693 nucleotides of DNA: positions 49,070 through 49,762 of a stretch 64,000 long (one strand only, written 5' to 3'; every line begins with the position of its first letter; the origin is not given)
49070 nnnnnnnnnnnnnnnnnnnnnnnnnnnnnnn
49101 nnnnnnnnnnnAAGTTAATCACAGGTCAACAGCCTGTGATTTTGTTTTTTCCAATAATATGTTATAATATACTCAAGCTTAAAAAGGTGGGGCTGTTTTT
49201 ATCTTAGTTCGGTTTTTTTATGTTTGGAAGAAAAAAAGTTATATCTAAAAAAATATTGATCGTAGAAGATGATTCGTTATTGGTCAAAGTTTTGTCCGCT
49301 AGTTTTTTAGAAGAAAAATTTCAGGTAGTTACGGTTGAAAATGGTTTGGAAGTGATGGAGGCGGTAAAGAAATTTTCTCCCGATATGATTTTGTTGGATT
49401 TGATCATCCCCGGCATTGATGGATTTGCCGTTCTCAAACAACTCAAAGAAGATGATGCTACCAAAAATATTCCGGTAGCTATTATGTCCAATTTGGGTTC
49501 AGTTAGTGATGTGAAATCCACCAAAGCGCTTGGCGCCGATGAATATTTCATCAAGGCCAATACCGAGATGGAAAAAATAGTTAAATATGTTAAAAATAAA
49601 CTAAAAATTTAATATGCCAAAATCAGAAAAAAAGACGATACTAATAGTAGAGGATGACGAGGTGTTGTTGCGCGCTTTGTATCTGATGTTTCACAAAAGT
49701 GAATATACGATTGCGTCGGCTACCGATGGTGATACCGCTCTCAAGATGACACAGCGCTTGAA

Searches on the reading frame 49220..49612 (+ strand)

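Call 15: search_protein_families(library=pfam, proteins=[window:49220-49612:+], max_evalue=0.001)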
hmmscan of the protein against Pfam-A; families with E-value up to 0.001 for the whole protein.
window:49220-49612:+ (130 aa): 1 family
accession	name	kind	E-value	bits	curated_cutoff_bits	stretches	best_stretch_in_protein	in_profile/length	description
PF00072.30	Response_reg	-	1.1e-21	77.5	30.2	1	12-123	1-109/111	Response regulator receiver domain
